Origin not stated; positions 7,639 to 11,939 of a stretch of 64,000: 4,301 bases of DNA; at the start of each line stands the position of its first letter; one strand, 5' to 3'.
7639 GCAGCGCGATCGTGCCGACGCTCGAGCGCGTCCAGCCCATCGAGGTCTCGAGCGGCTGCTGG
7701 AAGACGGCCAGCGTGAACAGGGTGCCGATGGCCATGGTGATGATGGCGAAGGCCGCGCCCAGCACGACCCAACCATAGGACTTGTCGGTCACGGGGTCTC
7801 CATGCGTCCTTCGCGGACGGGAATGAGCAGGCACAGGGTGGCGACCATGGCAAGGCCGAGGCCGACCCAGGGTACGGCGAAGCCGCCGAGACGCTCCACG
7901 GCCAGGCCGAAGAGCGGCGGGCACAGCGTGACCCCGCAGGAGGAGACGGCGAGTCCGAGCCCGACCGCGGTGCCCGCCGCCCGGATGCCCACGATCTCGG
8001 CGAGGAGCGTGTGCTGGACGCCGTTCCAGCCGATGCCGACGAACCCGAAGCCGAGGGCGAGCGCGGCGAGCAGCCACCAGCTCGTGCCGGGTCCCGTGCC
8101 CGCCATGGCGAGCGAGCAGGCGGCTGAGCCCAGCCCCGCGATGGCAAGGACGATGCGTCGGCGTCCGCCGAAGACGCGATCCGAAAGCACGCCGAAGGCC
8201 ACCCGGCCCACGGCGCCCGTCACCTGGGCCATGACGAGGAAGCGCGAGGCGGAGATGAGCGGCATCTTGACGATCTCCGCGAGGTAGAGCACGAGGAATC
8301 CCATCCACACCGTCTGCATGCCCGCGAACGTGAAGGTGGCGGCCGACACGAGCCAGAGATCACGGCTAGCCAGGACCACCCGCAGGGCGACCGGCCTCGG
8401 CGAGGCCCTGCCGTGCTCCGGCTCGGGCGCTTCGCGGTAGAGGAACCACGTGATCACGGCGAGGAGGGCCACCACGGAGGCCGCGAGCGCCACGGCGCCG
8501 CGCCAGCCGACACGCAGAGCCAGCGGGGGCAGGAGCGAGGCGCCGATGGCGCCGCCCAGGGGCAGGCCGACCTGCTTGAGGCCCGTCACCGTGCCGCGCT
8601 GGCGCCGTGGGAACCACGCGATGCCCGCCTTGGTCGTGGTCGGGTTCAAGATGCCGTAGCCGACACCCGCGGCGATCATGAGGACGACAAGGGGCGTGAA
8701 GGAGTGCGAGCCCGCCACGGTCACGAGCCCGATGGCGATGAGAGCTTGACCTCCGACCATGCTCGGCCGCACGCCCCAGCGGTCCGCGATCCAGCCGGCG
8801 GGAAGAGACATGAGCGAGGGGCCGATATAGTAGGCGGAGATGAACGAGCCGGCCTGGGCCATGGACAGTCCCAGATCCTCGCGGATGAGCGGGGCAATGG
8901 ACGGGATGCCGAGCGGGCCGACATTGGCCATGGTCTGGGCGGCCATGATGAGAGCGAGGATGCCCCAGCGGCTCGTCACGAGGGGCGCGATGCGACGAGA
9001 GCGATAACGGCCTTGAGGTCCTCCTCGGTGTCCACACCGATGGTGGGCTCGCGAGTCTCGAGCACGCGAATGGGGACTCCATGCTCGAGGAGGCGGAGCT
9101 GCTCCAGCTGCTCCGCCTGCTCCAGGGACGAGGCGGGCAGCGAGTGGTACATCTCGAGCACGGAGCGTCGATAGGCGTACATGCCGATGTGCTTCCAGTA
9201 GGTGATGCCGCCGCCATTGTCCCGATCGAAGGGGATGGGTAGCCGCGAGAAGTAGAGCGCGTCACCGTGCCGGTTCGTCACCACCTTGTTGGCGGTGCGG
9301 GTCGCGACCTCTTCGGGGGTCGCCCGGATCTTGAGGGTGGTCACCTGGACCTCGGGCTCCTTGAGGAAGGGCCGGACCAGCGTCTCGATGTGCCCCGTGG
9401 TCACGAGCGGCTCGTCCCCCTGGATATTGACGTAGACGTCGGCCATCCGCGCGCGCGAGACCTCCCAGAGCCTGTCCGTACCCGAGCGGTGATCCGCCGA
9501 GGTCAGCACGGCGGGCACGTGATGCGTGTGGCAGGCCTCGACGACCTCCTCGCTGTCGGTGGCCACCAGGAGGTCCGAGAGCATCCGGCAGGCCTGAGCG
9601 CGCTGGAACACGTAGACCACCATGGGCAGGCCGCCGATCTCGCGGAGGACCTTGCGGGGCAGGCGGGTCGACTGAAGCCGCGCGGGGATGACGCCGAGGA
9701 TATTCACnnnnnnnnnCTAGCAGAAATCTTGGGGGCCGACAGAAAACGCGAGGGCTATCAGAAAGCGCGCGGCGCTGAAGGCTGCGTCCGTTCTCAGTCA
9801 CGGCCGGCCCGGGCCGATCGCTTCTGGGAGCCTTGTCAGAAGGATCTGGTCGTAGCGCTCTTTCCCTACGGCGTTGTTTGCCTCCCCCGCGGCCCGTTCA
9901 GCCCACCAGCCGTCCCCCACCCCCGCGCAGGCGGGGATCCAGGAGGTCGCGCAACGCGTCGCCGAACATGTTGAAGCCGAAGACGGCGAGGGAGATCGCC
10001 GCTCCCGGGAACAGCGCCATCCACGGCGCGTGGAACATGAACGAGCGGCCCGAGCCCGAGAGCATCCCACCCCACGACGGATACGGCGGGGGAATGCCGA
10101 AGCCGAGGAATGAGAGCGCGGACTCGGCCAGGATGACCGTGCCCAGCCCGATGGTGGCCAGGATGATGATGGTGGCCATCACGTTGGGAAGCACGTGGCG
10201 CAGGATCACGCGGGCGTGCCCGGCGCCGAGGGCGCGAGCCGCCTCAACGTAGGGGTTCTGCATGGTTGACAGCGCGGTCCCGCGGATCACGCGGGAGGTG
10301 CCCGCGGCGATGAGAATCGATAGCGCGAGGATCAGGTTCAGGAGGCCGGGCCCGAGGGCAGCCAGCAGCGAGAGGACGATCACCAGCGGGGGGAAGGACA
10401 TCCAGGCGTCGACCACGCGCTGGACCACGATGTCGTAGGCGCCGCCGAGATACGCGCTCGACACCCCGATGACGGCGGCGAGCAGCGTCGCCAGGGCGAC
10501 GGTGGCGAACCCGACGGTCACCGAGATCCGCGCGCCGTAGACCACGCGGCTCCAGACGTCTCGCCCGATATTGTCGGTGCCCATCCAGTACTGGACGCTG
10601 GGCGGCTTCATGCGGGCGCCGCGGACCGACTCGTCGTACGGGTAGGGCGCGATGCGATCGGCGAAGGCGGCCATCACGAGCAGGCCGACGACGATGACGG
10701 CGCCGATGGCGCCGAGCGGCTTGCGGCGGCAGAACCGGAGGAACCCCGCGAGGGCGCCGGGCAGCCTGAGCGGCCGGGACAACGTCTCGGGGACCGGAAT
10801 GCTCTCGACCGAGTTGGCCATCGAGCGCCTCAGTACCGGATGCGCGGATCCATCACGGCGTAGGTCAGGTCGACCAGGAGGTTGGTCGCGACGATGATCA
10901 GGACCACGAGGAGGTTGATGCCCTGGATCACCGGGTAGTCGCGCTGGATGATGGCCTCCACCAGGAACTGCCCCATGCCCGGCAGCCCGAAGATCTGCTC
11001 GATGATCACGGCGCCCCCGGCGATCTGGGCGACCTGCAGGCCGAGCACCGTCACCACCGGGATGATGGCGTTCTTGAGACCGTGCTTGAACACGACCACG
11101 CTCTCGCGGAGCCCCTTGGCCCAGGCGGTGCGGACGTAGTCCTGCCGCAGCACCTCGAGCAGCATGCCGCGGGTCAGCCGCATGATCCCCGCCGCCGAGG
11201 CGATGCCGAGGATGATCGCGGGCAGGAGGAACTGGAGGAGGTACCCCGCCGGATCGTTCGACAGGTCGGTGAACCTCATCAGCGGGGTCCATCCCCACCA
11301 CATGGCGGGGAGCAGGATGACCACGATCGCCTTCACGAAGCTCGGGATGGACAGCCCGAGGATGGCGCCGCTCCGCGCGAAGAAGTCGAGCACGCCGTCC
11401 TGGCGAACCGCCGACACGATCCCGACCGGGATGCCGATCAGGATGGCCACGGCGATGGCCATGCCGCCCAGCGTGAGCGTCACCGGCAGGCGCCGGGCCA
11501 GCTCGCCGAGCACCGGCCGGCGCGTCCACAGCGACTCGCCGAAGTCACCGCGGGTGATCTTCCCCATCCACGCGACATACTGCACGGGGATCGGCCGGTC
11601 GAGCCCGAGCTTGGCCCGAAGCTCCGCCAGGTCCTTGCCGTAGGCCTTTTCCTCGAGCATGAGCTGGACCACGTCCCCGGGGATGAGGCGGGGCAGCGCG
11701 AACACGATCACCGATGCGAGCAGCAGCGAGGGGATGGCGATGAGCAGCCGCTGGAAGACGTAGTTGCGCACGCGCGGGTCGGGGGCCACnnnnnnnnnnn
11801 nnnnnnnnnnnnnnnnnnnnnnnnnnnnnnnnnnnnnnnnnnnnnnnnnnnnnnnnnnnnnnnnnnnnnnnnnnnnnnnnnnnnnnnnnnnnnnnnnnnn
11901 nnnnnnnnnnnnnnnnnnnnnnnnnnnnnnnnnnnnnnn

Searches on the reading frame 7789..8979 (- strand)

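Call 38: search_protein_families(library=pfam, proteins=[window:7789-8979:-], max_evalue=0.00001)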
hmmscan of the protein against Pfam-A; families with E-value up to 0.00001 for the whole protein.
window:7789-8979:- (396 aa): 2 families
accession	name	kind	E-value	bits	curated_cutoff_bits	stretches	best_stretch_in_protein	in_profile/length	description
PF07690.21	MFS_1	-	3e-48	165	33.4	1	25-341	15-334/347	Major Facilitator Superfamily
PF00083.30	Sugar_tr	-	7.2e-12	45.3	22.3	1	39-185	44-195/452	Sugar (and other) transporter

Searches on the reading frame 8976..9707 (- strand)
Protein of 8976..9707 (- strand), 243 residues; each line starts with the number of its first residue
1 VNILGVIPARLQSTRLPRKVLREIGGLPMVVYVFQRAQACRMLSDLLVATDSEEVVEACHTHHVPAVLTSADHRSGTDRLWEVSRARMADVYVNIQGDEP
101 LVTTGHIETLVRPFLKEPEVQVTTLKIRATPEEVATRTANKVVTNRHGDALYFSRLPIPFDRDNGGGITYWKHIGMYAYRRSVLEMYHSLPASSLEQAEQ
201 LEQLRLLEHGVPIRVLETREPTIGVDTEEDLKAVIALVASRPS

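Call 38: search_protein_families(library=pfam, proteins=[window:8976-9707:-], max_evalue=0.00001)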
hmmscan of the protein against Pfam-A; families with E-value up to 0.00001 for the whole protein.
window:8976-9707:- (243 aa): 2 families
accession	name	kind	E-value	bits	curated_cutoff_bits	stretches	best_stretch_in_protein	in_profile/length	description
PF02348.25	CTP_transf_3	-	8.9e-53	179.7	22.6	1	5-211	2-215/217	Cytidylyltransferase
PF12804.13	NTP_transf_3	-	6.5e-06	26.9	27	1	18-119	15-116/160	MobA-like NTP transferase domain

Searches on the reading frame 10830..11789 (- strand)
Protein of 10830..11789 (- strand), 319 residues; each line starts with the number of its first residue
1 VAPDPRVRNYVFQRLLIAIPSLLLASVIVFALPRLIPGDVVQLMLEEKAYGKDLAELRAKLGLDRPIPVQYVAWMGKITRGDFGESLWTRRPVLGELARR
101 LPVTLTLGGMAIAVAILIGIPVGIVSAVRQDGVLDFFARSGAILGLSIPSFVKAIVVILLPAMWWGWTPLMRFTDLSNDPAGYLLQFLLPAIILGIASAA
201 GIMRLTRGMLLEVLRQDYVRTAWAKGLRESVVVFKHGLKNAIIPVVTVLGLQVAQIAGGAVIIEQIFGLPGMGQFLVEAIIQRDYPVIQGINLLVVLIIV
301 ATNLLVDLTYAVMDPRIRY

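Call 38: search_protein_families(library=pfam, proteins=[window:10830-11789:-], max_evalue=0.00001)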
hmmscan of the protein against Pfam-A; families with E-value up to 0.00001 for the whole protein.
window:10830-11789:- (319 aa): 2 families
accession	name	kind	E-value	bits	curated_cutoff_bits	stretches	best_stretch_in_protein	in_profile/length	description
PF00528.27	BPD_transp_1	-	3e-35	122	26.4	1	119-318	1-183/184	Binding-protein-dependent transport system inner membrane component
PF19300.4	BPD_transp_1_N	-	4.5e-12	46.6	23.8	1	10-107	4-113/114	Binding-prot-dependent transport system membrane comp, N-term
